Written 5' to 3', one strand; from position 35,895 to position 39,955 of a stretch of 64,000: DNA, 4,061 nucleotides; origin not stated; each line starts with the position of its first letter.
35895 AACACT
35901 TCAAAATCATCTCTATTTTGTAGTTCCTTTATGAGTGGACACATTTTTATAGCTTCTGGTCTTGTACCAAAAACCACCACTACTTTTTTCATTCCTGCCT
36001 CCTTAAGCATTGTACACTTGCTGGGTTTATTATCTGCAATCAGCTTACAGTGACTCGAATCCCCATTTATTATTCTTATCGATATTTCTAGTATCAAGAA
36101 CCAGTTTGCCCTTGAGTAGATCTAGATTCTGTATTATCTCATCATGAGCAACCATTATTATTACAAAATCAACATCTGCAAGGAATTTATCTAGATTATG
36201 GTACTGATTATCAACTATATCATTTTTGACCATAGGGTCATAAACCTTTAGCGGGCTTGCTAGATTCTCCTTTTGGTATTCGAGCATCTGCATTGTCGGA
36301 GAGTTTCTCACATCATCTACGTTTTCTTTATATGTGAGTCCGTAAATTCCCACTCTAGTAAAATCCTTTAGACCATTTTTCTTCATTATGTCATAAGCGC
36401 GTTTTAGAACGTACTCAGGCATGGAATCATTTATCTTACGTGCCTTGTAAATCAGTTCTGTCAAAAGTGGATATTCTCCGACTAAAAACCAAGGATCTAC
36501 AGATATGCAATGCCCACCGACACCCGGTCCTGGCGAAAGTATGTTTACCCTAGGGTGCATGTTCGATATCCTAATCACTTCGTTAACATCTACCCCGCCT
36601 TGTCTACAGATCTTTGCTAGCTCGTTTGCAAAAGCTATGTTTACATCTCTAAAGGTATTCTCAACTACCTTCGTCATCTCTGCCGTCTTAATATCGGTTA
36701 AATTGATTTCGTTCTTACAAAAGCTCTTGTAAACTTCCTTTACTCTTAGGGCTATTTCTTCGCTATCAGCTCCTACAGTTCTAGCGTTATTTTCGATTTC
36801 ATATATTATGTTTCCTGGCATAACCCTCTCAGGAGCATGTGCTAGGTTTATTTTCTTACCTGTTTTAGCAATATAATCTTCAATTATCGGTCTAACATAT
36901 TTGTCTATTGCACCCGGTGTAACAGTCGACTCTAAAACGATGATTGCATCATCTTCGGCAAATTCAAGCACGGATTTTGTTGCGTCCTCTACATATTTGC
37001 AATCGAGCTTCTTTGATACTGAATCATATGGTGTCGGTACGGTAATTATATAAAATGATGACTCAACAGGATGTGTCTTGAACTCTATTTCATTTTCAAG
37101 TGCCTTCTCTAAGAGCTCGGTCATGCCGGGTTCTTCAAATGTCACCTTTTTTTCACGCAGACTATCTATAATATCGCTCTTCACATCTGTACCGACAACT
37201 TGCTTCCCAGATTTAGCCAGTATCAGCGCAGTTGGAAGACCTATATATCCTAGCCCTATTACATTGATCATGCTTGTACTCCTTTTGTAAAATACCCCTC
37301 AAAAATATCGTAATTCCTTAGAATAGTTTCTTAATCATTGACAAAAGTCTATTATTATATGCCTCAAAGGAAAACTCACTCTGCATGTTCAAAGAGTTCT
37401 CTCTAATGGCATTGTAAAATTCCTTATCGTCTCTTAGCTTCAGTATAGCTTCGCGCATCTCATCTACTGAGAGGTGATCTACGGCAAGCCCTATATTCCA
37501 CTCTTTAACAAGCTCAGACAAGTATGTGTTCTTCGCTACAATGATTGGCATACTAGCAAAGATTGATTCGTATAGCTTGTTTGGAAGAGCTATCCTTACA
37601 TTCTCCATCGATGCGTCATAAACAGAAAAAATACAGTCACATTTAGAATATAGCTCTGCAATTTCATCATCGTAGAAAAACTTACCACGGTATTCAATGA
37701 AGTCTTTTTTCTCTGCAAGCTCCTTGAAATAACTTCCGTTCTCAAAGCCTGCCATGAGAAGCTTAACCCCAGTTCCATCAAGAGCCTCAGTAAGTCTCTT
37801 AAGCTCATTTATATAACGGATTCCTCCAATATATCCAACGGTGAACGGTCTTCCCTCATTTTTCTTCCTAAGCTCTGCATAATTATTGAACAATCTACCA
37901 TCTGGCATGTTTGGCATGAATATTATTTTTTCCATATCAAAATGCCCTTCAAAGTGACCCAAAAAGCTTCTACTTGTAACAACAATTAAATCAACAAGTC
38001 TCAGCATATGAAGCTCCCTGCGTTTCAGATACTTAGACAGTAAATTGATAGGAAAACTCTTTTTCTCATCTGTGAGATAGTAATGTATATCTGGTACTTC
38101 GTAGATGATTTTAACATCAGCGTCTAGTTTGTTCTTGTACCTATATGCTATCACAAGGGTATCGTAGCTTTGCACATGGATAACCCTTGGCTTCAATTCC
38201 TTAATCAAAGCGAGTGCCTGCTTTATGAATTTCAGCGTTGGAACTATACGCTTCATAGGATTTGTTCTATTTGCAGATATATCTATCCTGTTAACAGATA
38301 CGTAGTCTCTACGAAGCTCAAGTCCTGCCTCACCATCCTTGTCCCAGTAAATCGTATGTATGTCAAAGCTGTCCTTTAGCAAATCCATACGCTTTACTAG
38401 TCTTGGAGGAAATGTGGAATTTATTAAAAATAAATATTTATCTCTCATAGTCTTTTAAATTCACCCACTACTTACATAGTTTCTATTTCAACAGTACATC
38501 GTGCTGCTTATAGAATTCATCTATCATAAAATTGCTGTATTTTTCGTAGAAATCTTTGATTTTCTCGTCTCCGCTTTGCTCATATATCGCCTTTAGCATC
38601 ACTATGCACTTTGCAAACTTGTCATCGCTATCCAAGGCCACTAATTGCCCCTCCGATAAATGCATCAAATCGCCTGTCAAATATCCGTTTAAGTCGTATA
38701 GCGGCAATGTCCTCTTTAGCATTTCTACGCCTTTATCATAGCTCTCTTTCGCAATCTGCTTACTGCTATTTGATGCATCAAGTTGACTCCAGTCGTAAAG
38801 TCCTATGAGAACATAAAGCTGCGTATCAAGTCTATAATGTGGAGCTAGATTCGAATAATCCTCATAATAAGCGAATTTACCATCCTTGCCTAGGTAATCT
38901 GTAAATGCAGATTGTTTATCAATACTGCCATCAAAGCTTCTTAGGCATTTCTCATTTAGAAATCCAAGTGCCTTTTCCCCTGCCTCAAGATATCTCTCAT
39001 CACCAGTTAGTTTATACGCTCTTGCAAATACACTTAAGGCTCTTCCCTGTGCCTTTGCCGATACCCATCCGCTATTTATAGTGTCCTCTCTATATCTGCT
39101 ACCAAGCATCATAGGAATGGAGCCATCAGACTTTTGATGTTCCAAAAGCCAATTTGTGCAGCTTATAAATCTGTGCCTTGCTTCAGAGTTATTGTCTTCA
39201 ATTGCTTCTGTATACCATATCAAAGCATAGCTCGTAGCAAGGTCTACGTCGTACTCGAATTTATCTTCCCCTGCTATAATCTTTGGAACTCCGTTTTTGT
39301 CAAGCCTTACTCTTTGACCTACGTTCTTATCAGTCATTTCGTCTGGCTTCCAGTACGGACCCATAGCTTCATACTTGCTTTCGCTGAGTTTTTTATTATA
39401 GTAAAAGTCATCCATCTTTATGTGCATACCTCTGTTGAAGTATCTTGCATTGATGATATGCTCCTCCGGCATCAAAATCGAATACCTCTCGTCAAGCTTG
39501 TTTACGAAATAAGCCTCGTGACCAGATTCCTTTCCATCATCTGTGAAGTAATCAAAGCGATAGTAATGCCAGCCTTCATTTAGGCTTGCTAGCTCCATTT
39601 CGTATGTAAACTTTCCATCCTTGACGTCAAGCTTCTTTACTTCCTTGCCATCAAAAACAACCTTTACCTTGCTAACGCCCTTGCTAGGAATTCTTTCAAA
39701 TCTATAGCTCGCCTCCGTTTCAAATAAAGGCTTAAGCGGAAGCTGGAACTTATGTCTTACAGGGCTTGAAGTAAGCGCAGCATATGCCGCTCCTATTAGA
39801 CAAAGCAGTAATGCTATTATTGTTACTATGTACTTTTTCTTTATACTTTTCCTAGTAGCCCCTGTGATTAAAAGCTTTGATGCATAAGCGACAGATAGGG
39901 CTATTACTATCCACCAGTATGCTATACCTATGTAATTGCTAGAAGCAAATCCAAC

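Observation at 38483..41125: Wzy-like polymerase/ligase membrane domain fused to a GLCE-type uronyl C5-epimerase domain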

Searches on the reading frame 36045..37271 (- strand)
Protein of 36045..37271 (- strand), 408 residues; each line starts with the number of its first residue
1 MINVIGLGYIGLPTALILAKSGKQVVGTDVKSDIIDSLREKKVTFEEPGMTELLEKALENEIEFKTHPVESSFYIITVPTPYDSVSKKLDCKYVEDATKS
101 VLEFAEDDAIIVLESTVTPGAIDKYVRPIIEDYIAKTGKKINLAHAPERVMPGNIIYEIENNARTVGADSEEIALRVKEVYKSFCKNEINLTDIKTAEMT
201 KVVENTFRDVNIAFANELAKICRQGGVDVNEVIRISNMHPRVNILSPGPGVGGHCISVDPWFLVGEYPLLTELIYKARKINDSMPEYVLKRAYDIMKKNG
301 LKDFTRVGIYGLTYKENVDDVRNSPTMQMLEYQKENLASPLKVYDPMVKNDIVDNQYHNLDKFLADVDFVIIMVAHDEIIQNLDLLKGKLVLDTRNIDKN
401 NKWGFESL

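Call 6: search_protein_families(library=pfam, proteins=[window:36045-37271:-], max_evalue=0.001)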
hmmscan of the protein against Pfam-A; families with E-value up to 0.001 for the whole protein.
window:36045-37271:- (408 aa): 4 families
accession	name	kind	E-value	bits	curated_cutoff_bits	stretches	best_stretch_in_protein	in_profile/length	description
PF03721.20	UDPG_MGDP_dh_N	-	1.2e-44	152.6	27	1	2-172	3-178/187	UDP-glucose/GDP-mannose dehydrogenase family, NAD binding domain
PF00984.24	UDPG_MGDP_dh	-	1.8e-28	98.9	25.4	1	195-282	1-93/94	UDP-glucose/GDP-mannose dehydrogenase family, central domain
PF03720.21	UDPG_MGDP_dh_C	-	4.5e-18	66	30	1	308-397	1-100/103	UDP-glucose/GDP-mannose dehydrogenase family, UDP binding domain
PF03446.21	NAD_binding_2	-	5.6e-05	23.6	21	0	2-47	2-47/161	NAD binding domain of 6-phosphogluconate dehydrogenase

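Call 54: search_protein_families(library=ncbifam, proteins=[window:36045-37271:-], max_evalue=0.00001)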
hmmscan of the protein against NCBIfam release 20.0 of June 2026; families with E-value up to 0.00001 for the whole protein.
window:36045-37271:- (408 aa): 7 families
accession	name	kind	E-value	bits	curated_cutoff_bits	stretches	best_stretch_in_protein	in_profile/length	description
TIGR03026.1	NDP-sugDHase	subfamily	5.6e-122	407.5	189.8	1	2-396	3-413/413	nucleotide sugar dehydrogenase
NF008286.0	PRK11064.1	equivalog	1e-99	334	459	1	2-397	6-418/420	UDP-N-acetyl-D-mannosamine dehydrogenase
NF040825.1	UDPMaNacDH_Arch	equivalog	5.3e-95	318.7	750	1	2-404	3-407/418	UDP-N-acetyl-D-mannosamine dehydrogenase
NF011729.0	PRK15182.1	equivalog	6.3e-49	166.9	592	1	2-378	9-390/425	Vi polysaccharide biosynthesis UDP-N-acetylglucosamine C-6 dehydrogenase TviB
NF041297.1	UDPGDh_AglM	equivalog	3.8e-46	157.9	670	1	2-400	3-419/429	UDP-glucose 6-dehydrogenase AglM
NF047673.2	TeichurnBiosyTuaD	equivalog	8.6e-43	147.1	700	1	2-397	4-413/439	UDP-glucose 6-dehydrogenase TuaD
NF011631.0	PRK15057.1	equivalog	1.8e-17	63.6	757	1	2-371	3-364/388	UDP-glucose 6-dehydrogenase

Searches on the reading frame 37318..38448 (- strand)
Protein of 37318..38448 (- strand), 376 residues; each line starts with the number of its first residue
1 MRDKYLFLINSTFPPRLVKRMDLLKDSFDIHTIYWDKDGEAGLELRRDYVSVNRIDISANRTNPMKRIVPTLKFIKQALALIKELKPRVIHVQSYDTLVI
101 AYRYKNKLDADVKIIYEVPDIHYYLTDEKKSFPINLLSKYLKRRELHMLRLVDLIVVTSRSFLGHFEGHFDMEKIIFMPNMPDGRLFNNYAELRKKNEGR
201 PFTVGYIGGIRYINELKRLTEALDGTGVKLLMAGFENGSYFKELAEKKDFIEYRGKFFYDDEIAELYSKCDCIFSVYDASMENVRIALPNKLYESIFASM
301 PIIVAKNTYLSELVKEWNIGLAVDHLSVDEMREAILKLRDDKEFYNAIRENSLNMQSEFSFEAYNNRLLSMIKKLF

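Call 6: search_protein_families(library=pfam, proteins=[window:37318-38448:-], max_evalue=0.001)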
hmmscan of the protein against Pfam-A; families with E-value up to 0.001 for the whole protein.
window:37318-38448:- (376 aa): 4 families
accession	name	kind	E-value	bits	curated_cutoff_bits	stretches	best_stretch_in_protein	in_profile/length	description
PF00534.26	Glycos_transf_1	-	3e-10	40.3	26.4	1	199-352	13-169/172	Glycosyl transferases group 1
PF13692.12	Glyco_trans_1_4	-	8.8e-08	33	27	1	213-341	21-142/142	Glycosyl transferases group 1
PF13439.12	Glyco_transf_4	-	1.3e-07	32.3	28.5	1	52-180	38-164/170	Glycosyltransferase Family 4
PF13579.12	Glyco_trans_4_4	-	0.00082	20.2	29.7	0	36-180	26-157/158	Glycosyl transferase 4-like domain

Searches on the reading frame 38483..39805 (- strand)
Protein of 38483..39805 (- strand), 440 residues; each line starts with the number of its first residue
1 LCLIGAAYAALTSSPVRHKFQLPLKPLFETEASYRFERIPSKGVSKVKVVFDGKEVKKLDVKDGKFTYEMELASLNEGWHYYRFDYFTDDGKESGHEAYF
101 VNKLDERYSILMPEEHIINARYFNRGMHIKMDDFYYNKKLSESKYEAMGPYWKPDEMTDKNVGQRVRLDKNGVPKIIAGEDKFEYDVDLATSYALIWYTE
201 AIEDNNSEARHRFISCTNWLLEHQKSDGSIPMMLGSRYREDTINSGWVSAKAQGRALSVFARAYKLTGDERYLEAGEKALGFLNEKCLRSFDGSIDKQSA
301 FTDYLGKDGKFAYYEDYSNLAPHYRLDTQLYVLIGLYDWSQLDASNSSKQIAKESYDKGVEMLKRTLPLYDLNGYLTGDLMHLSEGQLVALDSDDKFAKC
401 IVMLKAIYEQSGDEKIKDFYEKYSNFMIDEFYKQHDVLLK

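Call 8: search_solved_structures(query=window:38483-39805:-, max_evalue=0.01, show_alignments=3)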
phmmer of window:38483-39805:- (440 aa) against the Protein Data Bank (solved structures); distinct sequences matched with E-value up to 0.01: 3.
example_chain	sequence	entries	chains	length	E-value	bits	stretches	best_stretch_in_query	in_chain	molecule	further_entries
4pw2_A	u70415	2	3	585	3.7e-19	72.5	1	211-387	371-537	D-glucuronyl C5 epimerase B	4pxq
6hzz_A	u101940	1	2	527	2.5e-17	66.5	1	212-426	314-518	D-glucuronyl C5-epimerase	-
6i01_A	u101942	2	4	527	2.9e-17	66.3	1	212-425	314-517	D-glucuronyl C5-epimerase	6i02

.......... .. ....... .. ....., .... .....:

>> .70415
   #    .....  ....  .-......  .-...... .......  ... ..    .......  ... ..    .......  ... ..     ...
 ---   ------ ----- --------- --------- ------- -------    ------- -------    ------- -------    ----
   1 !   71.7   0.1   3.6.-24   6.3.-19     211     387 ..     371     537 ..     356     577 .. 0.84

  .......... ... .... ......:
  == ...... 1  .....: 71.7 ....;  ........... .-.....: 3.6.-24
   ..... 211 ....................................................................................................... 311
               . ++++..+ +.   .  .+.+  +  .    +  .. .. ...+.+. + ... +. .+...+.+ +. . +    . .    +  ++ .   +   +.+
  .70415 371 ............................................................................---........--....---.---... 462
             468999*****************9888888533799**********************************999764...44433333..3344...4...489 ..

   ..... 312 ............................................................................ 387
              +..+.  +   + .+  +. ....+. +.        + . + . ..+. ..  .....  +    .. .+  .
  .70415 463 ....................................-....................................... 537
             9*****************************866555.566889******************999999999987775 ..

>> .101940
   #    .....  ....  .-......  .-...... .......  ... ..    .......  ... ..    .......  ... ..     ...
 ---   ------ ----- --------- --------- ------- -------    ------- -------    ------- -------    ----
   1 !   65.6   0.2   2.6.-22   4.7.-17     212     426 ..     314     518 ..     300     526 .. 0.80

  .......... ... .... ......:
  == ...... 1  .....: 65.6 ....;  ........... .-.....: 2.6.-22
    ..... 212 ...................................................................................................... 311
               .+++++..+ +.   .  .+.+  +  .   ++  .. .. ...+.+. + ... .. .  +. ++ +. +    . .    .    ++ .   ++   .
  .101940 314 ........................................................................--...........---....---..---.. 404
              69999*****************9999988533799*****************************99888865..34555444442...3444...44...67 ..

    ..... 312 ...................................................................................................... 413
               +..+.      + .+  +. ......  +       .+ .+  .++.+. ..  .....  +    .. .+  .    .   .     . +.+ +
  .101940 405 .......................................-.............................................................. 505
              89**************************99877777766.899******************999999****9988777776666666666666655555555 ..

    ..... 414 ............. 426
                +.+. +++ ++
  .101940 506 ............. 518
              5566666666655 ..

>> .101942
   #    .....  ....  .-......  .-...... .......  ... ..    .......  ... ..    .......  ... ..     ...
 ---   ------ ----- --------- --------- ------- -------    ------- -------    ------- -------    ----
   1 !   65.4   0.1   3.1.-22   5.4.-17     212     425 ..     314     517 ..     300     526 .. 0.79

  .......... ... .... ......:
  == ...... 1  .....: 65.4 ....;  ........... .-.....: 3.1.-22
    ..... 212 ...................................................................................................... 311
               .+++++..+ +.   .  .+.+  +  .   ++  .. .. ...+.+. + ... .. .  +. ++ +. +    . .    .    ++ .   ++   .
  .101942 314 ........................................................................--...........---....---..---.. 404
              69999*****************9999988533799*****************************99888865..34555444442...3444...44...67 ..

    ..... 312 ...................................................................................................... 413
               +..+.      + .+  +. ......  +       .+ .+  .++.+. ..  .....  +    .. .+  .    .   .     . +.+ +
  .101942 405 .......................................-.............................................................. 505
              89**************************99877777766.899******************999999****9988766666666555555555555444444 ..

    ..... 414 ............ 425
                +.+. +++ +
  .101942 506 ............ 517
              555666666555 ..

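Call 34: find_homologous_proteins(query=window:38483-39769:-, max_evalue=0.000001)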
Query window:38483-39769:- (428 aa): 11 proteins with E <= 0.000001 among 3080 candidates.
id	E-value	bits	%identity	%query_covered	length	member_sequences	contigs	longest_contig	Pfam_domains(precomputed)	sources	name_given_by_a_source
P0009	1.4e-255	866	90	99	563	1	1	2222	PF06662.20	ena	-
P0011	7.7e-242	821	97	87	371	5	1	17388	PF06662.20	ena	-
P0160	1.1e-160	554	56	98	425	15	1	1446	PF06662.20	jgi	-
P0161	5.4e-144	499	55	89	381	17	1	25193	PF06662.20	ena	-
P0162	6.0e-36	143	85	19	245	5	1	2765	-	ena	-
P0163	7.6e-29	119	33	59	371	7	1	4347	PF06662.20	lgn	-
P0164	4.2e-28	117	31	59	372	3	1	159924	PF06662.20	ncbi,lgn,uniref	ncbi:D-glucuronyl C5-epimerase family protein [Clostridium sp. Mt-5]|uniref:D-glucuronyl C5-epimeras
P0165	3.5e-25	107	30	61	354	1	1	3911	PF06662.20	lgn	-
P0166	8.1e-22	96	28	61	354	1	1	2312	PF06662.20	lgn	-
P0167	1.3e-20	92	30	60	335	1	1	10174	PF06662.20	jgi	jgi:hypothetical protein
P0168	2.2e-11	62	29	61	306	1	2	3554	PF06662.20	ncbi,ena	-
